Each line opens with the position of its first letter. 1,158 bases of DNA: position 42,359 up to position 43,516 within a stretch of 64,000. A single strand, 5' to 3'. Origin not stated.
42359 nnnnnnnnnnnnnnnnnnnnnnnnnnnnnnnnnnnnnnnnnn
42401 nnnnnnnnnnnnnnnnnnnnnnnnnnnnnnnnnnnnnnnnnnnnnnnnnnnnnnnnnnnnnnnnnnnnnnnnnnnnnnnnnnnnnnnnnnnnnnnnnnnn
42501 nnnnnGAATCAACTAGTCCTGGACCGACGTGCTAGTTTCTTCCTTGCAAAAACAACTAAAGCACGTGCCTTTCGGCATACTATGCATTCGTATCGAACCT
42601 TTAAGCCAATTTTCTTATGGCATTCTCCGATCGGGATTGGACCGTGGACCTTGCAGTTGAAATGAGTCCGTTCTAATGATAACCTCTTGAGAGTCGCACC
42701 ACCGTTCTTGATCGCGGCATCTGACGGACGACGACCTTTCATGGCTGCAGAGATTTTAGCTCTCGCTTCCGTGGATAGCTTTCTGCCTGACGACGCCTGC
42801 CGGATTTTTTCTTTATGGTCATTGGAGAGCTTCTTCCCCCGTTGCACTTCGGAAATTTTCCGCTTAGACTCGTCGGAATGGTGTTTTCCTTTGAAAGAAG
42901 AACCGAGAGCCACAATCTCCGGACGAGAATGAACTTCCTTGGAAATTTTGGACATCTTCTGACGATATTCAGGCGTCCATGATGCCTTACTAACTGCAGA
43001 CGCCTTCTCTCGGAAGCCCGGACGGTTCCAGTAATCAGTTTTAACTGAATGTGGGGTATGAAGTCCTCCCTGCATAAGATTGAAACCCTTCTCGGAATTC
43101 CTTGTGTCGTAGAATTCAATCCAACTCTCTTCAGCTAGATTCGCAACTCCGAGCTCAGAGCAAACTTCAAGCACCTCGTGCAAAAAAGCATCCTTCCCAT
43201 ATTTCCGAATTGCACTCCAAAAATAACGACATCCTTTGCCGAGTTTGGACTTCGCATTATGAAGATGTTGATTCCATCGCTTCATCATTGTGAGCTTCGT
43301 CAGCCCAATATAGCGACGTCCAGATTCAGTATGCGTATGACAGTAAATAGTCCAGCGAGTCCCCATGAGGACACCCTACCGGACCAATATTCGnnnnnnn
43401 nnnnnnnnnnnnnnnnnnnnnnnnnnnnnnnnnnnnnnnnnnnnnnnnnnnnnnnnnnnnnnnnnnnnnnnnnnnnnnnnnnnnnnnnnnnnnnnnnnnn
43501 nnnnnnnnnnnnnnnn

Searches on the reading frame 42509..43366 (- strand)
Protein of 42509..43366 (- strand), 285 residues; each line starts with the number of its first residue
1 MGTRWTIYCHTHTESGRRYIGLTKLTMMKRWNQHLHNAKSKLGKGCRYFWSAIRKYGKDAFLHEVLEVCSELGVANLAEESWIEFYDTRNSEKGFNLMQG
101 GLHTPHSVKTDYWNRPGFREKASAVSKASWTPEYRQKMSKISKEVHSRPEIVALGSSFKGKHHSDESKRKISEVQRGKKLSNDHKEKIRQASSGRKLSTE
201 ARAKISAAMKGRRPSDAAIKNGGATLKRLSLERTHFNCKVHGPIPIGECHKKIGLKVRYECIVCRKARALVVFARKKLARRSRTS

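Call 14: search_protein_families(library=phrogs, proteins=[window:42509-43366:-], max_evalue=0.01)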
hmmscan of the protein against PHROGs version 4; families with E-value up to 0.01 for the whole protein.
window:42509-43366:- (285 aa): 8 families
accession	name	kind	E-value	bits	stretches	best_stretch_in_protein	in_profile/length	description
phrog_314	-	DNA, RNA and nucleotide metabolism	6e-33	115.6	1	5-266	179-376/574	homing endonuclease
phrog_7168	-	DNA, RNA and nucleotide metabolism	8.9e-17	62.4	1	6-114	3-110/284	homing endonuclease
phrog_19446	-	DNA, RNA and nucleotide metabolism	1.5e-09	38.7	1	7-260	4-191/254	homing endonuclease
phrog_5123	-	DNA, RNA and nucleotide metabolism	6.9e-09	36.8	1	7-110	4-101/152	homing endonuclease with GIY-YIG motif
phrog_655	-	DNA, RNA and nucleotide metabolism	1.2e-06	29.6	1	135-188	122-171/343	homing endonuclease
phrog_24910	-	unknown function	0.0009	20.1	1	161-210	45-94/169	-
phrog_447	-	other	0.0025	18.7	1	7-84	29-111/148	NAD synthetase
phrog_3404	-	DNA, RNA and nucleotide metabolism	0.0028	18.5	1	6-88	4-81/235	HNH endonuclease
